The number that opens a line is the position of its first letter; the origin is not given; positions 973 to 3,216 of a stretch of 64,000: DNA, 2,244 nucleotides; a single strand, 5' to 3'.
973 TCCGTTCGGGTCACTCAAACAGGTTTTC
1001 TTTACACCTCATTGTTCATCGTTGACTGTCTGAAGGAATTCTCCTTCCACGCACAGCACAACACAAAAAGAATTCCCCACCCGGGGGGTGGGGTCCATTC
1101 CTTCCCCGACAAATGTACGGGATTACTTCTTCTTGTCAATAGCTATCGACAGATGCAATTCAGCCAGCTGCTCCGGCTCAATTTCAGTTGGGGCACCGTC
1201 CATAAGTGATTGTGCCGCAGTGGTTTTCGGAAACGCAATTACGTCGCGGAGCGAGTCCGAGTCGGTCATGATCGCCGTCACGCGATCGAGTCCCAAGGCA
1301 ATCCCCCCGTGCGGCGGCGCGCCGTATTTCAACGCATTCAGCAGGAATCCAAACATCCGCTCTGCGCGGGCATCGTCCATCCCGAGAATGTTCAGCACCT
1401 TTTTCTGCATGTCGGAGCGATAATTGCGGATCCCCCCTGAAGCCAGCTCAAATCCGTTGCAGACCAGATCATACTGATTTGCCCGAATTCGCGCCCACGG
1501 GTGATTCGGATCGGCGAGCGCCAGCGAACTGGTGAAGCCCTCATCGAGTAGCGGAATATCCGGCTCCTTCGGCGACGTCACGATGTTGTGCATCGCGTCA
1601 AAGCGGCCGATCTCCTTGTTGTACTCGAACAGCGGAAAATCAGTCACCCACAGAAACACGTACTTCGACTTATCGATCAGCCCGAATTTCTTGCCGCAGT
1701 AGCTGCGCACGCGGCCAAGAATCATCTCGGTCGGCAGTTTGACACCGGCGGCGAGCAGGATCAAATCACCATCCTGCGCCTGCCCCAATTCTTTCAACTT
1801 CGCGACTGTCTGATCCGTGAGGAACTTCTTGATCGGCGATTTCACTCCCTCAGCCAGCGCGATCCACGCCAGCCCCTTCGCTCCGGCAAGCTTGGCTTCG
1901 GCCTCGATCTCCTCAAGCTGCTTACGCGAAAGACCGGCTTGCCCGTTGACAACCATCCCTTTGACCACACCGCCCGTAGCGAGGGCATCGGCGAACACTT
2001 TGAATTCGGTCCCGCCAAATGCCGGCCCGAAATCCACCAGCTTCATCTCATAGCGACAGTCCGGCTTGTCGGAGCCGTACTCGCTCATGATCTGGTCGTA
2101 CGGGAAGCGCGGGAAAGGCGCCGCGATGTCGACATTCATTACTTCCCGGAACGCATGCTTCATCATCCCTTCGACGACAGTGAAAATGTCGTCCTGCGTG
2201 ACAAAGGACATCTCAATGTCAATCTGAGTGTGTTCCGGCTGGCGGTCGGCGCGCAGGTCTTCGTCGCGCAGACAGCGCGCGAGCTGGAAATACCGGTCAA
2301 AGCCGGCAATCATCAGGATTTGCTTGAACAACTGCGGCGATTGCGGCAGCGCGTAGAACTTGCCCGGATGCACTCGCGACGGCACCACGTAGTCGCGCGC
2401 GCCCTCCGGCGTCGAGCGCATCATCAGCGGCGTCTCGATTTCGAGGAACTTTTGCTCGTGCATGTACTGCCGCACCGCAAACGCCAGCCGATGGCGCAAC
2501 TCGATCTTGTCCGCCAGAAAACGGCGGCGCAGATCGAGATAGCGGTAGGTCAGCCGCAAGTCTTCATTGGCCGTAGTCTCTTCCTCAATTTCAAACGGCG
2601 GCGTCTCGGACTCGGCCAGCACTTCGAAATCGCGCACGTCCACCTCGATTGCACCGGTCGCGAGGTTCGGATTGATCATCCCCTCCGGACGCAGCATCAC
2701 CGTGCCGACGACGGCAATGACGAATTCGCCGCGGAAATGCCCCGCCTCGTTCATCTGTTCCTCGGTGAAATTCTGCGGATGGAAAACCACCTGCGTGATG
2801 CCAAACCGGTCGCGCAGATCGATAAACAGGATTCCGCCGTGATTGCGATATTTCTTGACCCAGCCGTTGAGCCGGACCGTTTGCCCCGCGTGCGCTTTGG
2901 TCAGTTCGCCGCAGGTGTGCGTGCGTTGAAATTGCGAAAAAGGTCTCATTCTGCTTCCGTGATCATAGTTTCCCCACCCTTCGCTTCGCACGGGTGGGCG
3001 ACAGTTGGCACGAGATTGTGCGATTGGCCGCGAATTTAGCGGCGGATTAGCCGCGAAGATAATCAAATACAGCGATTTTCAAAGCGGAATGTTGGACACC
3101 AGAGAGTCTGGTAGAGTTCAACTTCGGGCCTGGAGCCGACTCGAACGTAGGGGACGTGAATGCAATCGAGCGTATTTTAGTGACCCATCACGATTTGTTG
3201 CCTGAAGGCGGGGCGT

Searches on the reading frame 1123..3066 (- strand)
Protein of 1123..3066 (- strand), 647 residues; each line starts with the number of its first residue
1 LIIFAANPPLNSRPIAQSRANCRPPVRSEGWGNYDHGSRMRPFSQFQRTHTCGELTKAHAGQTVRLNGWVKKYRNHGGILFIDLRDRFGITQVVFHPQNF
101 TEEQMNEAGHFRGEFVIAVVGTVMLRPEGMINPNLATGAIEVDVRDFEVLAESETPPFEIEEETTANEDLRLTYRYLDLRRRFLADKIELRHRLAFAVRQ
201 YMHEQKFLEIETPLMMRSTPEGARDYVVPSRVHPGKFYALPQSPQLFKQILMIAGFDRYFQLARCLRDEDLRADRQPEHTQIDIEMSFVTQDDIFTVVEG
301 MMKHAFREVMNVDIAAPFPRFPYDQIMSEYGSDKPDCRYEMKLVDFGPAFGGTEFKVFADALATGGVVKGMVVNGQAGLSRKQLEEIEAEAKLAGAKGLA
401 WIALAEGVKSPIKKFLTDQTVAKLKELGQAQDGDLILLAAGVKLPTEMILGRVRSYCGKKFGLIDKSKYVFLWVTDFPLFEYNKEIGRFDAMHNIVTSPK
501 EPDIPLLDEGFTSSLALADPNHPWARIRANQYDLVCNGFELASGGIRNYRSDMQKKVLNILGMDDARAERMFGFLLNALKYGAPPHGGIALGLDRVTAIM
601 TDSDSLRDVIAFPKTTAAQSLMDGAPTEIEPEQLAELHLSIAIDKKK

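Call 53: search_protein_families(library=pfam, proteins=[window:1123-3066:-], max_evalue=0.001)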
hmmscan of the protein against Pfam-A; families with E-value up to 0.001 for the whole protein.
window:1123-3066:- (647 aa): 3 families
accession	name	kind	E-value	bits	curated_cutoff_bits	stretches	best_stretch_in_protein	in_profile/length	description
PF00152.25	tRNA-synt_2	-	5.4e-112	374.3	25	1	167-615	1-307/308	tRNA synthetases class II (D, K and N)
PF02938.19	GAD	-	4.2e-21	75.4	23.4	1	358-442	1-87/95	GAD domain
PF01336.31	tRNA_anti-codon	-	3.5e-14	52.9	27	1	64-150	1-75/75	OB-fold nucleic acid binding domain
